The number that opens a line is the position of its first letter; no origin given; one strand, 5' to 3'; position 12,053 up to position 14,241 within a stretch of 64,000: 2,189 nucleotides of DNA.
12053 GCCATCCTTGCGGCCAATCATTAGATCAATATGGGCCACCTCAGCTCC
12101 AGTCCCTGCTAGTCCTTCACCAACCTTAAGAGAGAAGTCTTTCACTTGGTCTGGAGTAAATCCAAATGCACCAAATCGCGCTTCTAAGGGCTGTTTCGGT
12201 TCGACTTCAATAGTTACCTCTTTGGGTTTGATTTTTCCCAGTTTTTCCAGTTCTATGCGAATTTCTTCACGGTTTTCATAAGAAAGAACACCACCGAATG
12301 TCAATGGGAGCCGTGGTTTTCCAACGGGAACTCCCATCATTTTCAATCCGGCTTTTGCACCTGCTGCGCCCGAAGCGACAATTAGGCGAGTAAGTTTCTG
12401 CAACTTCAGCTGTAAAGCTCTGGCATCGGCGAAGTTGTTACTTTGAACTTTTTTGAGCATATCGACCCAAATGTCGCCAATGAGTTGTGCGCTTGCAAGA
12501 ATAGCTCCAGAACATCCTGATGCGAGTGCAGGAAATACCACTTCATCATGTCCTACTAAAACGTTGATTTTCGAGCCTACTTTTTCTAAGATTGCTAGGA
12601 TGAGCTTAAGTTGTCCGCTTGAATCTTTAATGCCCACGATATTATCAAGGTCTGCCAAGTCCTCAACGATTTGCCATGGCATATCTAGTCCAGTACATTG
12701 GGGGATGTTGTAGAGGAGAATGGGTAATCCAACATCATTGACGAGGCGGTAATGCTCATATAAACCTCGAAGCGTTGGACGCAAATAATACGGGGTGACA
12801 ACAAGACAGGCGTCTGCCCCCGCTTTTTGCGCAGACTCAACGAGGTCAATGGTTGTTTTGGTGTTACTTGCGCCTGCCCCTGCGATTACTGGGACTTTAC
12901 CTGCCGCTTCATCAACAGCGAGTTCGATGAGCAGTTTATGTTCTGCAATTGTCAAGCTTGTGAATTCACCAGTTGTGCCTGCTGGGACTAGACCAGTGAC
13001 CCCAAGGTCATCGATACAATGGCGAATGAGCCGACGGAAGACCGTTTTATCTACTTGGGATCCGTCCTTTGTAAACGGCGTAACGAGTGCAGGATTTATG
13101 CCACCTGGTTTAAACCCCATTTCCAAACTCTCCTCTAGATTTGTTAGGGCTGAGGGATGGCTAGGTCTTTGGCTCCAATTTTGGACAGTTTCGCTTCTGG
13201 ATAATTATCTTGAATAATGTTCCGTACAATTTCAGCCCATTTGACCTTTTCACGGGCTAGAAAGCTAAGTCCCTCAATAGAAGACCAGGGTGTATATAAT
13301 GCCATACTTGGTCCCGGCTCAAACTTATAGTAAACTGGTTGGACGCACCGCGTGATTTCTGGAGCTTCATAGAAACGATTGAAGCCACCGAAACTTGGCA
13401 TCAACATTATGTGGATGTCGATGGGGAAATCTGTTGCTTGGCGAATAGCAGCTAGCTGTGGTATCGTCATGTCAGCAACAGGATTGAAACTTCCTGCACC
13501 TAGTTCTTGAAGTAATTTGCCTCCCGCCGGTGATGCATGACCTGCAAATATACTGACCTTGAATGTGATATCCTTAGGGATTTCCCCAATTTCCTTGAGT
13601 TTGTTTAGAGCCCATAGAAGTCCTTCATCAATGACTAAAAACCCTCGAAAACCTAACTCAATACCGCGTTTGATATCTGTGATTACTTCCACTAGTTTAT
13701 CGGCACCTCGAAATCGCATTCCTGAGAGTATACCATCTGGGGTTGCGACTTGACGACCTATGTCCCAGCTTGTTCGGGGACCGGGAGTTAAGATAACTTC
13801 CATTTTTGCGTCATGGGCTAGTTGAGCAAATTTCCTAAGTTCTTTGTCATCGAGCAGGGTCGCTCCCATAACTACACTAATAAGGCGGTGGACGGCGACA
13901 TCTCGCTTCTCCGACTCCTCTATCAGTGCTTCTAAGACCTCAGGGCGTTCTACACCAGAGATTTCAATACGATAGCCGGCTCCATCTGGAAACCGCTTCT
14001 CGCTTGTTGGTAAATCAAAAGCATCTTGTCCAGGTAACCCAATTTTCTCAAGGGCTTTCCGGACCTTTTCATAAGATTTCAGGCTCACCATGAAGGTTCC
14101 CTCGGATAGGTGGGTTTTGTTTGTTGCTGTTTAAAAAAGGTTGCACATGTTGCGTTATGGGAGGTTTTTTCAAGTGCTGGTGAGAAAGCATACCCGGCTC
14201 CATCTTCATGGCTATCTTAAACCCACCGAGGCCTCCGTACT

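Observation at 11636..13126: DapA-family pyruvate aldolase fused to formaldehyde-activating enzyme (Fae)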

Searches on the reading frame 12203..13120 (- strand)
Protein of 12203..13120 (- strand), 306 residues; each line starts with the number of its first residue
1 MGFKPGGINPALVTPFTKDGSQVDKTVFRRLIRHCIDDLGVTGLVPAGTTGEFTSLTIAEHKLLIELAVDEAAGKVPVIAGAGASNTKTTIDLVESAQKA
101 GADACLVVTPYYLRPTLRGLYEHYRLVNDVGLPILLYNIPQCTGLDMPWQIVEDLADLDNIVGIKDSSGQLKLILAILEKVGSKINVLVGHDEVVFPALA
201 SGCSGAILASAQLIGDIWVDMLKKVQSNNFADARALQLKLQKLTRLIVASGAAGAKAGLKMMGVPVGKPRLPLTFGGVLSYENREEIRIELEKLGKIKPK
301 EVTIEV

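Call 14: search_solved_structures(query=window:12203-13120:-, max_evalue=1e-20, show_alignments=3)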
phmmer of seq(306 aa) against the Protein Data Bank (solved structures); distinct sequences matched with E-value up to 1e-20: 111 (the best 60 are shown).
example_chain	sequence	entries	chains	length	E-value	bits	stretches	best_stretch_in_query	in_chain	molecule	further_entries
6xgs_A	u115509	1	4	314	2.5e-50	174.6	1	9-267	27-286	4-hydroxy-tetrahydrodipicolinate synthase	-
3hij_A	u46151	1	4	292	2.6e-47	164.7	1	6-274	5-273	Dihydrodipicolinate synthase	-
1xky_A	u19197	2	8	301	2.8e-47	164.6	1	6-274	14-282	dihydrodipicolinate synthase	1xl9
3noe_A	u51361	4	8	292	3.4e-47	164.3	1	9-275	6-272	Dihydrodipicolinate synthase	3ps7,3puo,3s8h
3qze_A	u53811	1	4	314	4.6e-47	163.9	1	7-277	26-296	Dihydrodipicolinate synthase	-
2yxg_A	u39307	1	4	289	1.5e-46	162.2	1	7-284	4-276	Dihydrodipicolinate synthase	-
6p90_A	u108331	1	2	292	5.2e-46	160.4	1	9-277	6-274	4-hydroxy-tetrahydrodipicolinate synthase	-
3si9_A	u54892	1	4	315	6.6e-46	160.1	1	7-274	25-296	Dihydrodipicolinate synthase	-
2vc6_A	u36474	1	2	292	8.4e-46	159.7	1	10-275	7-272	DIHYDRODIPICOLINATE SYNTHASE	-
3pud_A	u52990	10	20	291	1.6e-44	155.5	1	10-293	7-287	Dihydrodipicolinate synthase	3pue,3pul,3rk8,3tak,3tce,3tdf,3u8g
4i7u_A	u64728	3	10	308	2.2e-44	155.1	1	7-262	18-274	Dihydrodipicolinate synthase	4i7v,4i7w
2ehh_A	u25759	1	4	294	2.6e-44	154.9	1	10-293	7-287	Dihydrodipicolinate synthase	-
7loy_A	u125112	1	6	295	3.4e-44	154.5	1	10-266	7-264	4-hydroxy-tetrahydrodipicolinate synthase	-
7mjf_A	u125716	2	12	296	3.4e-44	154.5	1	10-266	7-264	4-hydroxy-tetrahydrodipicolinate synthase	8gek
7lvl_A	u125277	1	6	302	3.6e-44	154.4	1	10-266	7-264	4-hydroxy-tetrahydrodipicolinate synthase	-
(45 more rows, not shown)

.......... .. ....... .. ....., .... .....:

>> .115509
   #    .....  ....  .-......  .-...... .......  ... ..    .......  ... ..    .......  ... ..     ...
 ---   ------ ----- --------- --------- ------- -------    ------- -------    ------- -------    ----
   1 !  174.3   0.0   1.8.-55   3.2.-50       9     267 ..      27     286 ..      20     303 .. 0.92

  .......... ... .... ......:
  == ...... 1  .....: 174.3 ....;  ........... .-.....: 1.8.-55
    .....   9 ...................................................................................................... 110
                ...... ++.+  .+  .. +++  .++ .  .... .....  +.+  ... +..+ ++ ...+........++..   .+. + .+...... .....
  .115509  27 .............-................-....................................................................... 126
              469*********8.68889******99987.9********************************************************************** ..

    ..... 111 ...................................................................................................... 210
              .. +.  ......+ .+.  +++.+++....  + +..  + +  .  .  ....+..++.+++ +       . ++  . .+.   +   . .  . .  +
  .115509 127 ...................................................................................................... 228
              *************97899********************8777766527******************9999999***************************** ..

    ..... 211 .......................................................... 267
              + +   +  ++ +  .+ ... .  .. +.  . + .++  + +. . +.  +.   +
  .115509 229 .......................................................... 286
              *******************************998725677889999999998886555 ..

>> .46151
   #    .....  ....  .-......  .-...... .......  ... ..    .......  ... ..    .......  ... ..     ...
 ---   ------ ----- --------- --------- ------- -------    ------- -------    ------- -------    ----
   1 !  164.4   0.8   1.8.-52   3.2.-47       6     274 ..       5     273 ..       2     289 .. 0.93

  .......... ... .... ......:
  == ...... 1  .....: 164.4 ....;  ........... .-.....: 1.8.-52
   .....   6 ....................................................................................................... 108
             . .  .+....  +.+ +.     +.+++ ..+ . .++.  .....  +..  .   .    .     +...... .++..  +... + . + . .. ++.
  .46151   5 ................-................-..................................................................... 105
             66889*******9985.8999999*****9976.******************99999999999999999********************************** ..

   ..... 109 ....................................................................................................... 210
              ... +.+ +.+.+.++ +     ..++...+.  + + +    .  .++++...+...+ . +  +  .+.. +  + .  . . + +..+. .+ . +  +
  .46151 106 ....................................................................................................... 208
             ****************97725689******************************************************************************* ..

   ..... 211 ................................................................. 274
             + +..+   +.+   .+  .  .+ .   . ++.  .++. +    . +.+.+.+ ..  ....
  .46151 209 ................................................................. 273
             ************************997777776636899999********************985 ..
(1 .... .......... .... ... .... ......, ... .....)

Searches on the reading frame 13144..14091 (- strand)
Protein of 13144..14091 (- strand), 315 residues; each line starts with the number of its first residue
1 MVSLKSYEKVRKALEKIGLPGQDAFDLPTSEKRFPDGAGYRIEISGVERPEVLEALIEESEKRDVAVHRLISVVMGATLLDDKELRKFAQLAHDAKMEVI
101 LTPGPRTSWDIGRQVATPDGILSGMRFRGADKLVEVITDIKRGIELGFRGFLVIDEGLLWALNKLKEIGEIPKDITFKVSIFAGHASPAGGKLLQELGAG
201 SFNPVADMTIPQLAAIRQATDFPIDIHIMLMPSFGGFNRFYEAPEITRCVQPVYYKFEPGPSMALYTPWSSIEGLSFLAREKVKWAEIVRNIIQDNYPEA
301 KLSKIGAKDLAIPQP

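Call 3: search_protein_families(library=pfam, proteins=[window:13144-14091:-], max_evalue=0.01)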
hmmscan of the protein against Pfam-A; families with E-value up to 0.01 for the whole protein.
window:13144-14091:- (315 aa): 0 families

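Call 4: search_protein_families(library=ncbifam, proteins=[window:13144-14091:-], max_evalue=0.01)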
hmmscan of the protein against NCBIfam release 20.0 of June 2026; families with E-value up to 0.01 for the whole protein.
window:13144-14091:- (315 aa): 0 families

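Call 23: find_homologous_proteins(query=window:13144-14091:-, max_evalue=0.001)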
Query window:13144-14091:- (315 aa): 2296 proteins with E <= 0.001 among 4846 candidates; the best 120 are listed.
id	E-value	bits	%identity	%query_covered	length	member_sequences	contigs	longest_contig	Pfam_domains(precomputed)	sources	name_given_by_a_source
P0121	6.5e-197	671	93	100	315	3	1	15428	-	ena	-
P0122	1.6e-195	666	93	100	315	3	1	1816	-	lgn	-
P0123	2.1e-194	663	92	100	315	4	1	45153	-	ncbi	ncbi:MAG: hypothetical protein ACFFCF_04375 [Promethearchaeota archaeon]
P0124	2.8e-194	662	92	100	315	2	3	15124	-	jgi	jgi:hypothetical protein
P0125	1.1e-193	660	93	100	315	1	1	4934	-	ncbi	ncbi:MAG: hypothetical protein ACFFCH_11300 [Promethearchaeota archaeon]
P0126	1.4e-193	660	92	100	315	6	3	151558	-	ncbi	ncbi:MAG: hypothetical protein ACFFBR_01440 [Promethearchaeota archaeon]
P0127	8.0e-193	658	92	100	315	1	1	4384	-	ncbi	-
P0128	1.7e-192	656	90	100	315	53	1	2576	-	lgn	-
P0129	2.4e-192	656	91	100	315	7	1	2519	-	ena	-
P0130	3.6e-189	646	90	100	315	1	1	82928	-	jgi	jgi:hypothetical protein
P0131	7.3e-189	645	90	100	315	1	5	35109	-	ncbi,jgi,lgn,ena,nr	ncbi:MAG: hypothetical protein Q6364_01935 [Candidatus Hermodarchaeota archaeon]|nr:hypothetical pro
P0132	8.6e-188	641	89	100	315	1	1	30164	-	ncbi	-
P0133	6.7e-186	635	89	100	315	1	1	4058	-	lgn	-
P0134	7.0e-183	625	87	100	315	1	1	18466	-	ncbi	-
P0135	2.4e-182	623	88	100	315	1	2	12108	-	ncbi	ncbi:MAG: hypothetical protein ACFFDP_11670 [Promethearchaeota archaeon]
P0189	2.1e-136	472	65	98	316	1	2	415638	-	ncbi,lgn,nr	ncbi:MAG: hypothetical protein H5T68_06165 [Chloroflexi bacterium]|nr:hypothetical protein [Chlorofl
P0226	3.5e-135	468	66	98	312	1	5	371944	-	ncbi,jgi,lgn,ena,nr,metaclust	ncbi:MAG TPA: hypothetical protein VJ249_10345 [Candidatus Bathyarchaeia archaeon]|nr:hypothetical p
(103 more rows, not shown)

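Call 24: find_encoding_contigs(protein=P0189, flank=8000, max_places=1)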
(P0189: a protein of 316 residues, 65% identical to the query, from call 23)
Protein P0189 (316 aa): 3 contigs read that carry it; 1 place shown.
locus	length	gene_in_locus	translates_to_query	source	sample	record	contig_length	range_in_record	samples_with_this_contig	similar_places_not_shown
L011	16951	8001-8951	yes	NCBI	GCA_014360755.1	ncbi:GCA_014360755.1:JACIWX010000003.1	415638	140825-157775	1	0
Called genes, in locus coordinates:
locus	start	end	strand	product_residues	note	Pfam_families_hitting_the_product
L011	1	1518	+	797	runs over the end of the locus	PF13567:DUF4131, PF03772:Competence, PF00753:Lactamase_B, PF12706:Lactamase_B_2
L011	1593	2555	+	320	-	PF00657:Lipase_GDSL, PF13472:Lipase_GDSL_2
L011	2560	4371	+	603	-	PF01855:POR_N, PF02775:TPP_enzyme_C, PF00037:Fer4 (faint), PF12797:Fer4_2 (faint), PF12838:Fer4_7 (weak), PF13237:Fer4_10 (faint)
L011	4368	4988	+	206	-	PF01558:POR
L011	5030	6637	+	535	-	PF06418:CTP_synth_N, PF00117:GATase, PF07722:Peptidase_C26 (faint)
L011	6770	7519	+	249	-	PF00923:TAL_FSA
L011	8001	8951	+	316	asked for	-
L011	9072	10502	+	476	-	PF00701:DHDPS, PF08714:Fae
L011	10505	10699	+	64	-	PF20095:DUF6485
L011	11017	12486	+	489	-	PF00701:DHDPS, PF08714:Fae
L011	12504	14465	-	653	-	PF02730:AFOR_N, PF01314:AFOR_C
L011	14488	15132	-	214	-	PF00596:Aldolase_II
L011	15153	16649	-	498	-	PF00370:FGGY_N, PF02782:FGGY_C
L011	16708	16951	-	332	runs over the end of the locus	PF00389:2-Hacid_dh, PF02826:2-Hacid_dh_C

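Call 25: find_encoding_contigs(protein=P0226, flank=8000, max_places=1)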
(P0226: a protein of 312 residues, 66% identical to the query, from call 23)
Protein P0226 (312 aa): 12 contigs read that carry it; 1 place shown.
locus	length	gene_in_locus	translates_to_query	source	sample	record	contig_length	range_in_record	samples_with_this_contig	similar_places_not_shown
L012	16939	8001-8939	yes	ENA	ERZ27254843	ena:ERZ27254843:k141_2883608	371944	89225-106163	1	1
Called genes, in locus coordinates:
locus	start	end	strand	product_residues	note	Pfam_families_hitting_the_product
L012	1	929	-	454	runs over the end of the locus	PF12706:Lactamase_B_2, PF07521:RMMBL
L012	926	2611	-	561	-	PF01636:APH (faint), PF06293:Kdo (weak)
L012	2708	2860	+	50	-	-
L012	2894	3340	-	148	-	-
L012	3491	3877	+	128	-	PF19609:DUF6114 (weak)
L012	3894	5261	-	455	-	PF13380:CoA_binding_2, PF13607:Succ_CoA_lig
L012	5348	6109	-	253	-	PF01061:ABC2_membrane, PF12698:ABC2_membrane_3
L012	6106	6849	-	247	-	PF01061:ABC2_membrane, PF12730:ABC2_membrane_4 (weak), PF12698:ABC2_membrane_3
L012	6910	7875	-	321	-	PF00005:ABC_tran, PF13732:DrrA1-3_C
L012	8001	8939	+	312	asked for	-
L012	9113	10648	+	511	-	PF00701:DHDPS, PF08714:Fae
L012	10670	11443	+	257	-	PF14801:TrmI-like_N, PF01135:PCMT, PF08704:GCD14, PF13847:Methyltransf_31, PF08241:Methyltransf_11 (weak), PF13649:Methyltransf_25 (weak)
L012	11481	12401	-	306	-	-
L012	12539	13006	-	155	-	-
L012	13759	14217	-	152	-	PF01726:LexA_DNA_bind (weak)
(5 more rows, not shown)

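Call 35: predict_structure(alignment_id=A1)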
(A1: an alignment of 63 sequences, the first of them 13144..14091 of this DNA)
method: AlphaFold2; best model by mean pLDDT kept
length: 315 residues; sequences in the alignment: 63
mean_pLDDT: 88.1   pTM: 0.89
mean pLDDT of the five models: 88.1, 87.5, 84.2, 83.8, 82.7
residues with pLDDT >= 90: 210; 70-90: 64; 50-70: 38; < 50: 3
segments of 3 or more residues with pLDDT < 50: none
pLDDT, mean of each block of 10 residues (from residue 1): 85 96 91 97 94 98 97 85 97 98 69 55 65 91 97 89 97 94 77 94 82 95 90 65 94 89 70 92 94 95 95 96
secondary structure, 60 per line:
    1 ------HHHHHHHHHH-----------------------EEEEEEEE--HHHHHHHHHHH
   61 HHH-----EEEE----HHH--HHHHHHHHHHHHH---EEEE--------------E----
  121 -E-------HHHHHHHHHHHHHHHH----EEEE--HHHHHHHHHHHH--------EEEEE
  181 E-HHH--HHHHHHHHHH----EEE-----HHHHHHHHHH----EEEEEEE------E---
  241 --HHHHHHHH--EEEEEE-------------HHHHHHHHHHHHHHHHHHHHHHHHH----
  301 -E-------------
elements in order: H7-16 E40-47 H50-63 E69-72 H82-94 E98-101 H130-145 E150-153 H156-167 E176-181 H188-197 E202-204 H210-219 E224-230 H243-250 E253-258 H272-296

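Call 38: fold_search(model_id=the predicted structure, library=pdb)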
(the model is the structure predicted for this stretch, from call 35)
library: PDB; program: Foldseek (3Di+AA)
matches with E <= 10: 1451; with E <= 0.001: 310
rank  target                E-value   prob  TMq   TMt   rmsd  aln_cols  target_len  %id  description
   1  6ofu_D                2.8e-08  1.00  0.48  0.57   6.6       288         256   13  X-ray crystal structure of the YdjI aldolase from Escherichia coli K12 (released 2019-04-24)
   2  1gvf_A                3.1e-07  1.00  0.46  0.52   7.6       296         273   12  Structure of tagatose-1,6-bisphosphate aldolase (released 2002-06-18)
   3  1gvf_B                3.2e-07  1.00  0.47  0.52   7.2       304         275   13  Structure of tagatose-1,6-bisphosphate aldolase (released 2002-06-18)
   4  3q94_B                3.9e-07  1.00  0.44  0.49  10.9       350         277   12  The crystal structure of fructose 1,6-bisphosphate aldolase from Bacillus anthracis str. 'Ames Ancestor' (released 2011-01-26)
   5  3n9s_B                5.2e-07  1.00  0.46  0.49   6.6       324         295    9  Class II fructose-1,6-bisphosphate aldolase from helicobacter pylori in complex with N-(4-hydroxybutyl)- glycolohydrox (released 2010-11-17)
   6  1rvg_A                8.0e-07  1.00  0.43  0.45   7.9       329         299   14  crystal structure of class II fructose-bisphosphate aldolase from Thermus aquaticus in complex with Y (released 2004-01-27)
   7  8q57_A                1.0e-06  1.00  0.45  0.50   7.7       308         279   14  Crystal structure of class II SFP aldolase from Yersinia aldovae (YaSqiA-Zn-SO4) with bound sulfate ions (released 2023-10-25)
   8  8q59_B                1.0e-06  1.00  0.45  0.50   7.3       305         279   12  Crystal structure of metal-dependent class II sulfofructose phosphate aldolase from Yersinia aldovae in complex with s (released 2023-10-25)
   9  5ud1_A                1.1e-06  1.00  0.46  0.51  10.5       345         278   11  Class II fructose-1,6-bisphosphate aldolase H180Q variant of Helicobacter pylori (released 2018-04-11)
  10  2isw_B                1.1e-06  1.00  0.50  0.54   8.2       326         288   10  Structure of Giardia fructose-1,6-biphosphate aldolase in complex with phosphoglycolohydroxamate (released 2006-12-12)
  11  3q94_A                1.1e-06  1.00  0.43  0.47  10.8       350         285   11  The crystal structure of fructose 1,6-bisphosphate aldolase from Bacillus anthracis str. 'Ames Ancestor' (released 2011-01-26)
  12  8q59_A                1.2e-06  1.00  0.46  0.50   7.2       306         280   12  Crystal structure of metal-dependent class II sulfofructose phosphate aldolase from Yersinia aldovae in complex with s (released 2023-10-25)
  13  2fjk_A                1.2e-06  1.00  0.47  0.48  10.5       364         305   12  Crystal structure of Fructose-1,6-Bisphosphate Aldolase in Thermus caldophilus (released 2006-08-08)
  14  7ncc_A                1.3e-06  1.00  0.46  0.50   7.4       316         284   12  Crystal structure of fructose-bisphosphate aldolase FBAP from Bacillus methanolicus (released 2021-02-17)
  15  5uck_A                1.4e-06  1.00  0.47  0.50   7.5       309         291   10  Class II fructose-1,6-bisphosphate aldolase of Helicobacter pylori with cleavage products (released 2018-04-11)
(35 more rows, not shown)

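Call 58: search_solved_structures(query=A1, max_evalue=10, show_alignments=1)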
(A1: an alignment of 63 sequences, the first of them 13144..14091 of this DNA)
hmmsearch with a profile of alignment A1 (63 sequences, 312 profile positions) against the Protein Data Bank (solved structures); distinct sequences matched with E-value up to 10: 2.
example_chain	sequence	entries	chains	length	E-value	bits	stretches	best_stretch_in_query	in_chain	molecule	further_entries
6o8w_m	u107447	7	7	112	0.58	12.4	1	166-217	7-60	30S ribosomal protein S13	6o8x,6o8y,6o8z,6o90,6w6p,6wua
7nhk_n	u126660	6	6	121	0.66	12.2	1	166-217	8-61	30S ribosomal protein S13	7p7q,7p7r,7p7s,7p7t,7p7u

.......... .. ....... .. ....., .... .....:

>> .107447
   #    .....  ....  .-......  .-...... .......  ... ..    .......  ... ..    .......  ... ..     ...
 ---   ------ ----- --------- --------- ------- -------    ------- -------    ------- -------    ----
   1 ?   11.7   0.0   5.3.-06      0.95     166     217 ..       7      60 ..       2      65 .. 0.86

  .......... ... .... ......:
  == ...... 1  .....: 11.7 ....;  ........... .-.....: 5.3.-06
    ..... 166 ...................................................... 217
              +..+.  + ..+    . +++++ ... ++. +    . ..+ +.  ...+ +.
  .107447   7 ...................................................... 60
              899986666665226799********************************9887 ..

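Call 79: find_related_loci(query=A1, collection=metagenome_contigs, flank=6000)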
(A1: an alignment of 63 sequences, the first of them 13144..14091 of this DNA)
Query A1 (315 aa) in metagenome_contigs; peptide patterns used: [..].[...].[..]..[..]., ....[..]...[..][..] (x = any residue, [..] = any of these).
599 stretches matched a pattern (row limit reached: there are more); 521 encode a relative of the query (tblastn E <= 1e-3); the best 80 are kept; 80 distinct loci.
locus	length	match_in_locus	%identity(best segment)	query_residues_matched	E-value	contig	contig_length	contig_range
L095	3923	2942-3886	95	1-315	0e+0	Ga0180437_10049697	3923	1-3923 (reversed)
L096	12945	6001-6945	90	1-315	0e+0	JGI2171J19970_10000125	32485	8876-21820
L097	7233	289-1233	86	1-315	0e+0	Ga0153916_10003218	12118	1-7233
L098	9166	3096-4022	70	8-315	5e-148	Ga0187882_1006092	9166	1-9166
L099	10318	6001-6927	69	8-315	1e-147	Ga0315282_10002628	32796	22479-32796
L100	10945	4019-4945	70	8-315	1e-147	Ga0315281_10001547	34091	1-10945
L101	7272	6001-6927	69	8-315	9e-148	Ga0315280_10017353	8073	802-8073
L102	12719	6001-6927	69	8-315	2e-147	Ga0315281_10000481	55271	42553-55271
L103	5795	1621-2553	68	3-312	2e-147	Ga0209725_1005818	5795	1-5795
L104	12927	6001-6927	69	8-315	3e-146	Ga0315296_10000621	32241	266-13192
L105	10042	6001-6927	68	8-315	1e-145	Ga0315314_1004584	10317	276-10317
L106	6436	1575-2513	65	8-315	2e-145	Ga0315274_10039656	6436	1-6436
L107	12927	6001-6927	69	8-315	8e-145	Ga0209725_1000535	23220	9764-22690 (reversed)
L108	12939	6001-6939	68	4-315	8e-145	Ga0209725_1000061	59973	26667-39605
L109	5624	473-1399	69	8-315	1e-145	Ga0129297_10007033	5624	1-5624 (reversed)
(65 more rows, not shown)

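Call 81: search_protein_families(library=pfam, alignment_id=A1, max_evalue=10)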
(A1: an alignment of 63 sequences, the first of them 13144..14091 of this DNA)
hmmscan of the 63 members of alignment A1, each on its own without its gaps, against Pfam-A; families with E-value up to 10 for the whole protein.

A. member 1, window:13144-14091:- (315 aa): 0 families

B. families by the number of members that match (of 63 scanned): 7 families
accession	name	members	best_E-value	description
PF01136.24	Peptidase_U32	12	0.056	Peptidase family U32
PF21644.2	ORF158L-like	3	0.0097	Histone H3 binding protein ORF158L-like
PF21328.3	Gp44_lid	2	0.33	Sliding-clamp-loader large subunit, AAA+ ATPase lid domain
PF22290.1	DmmA-like_N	1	0.04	Dimethylamine monooxygenase subunit DmmA-like, N-terminal domain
PF00903.31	Glyoxalase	1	0.17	Glyoxalase/Bleomycin resistance protein/Dioxygenase superfamily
PF04705.17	TSNR_N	1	0.2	Thiostrepton-resistance methylase, N terminus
PF13006.12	Nterm_IS4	1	0.23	Insertion element 4 transposase N-terminal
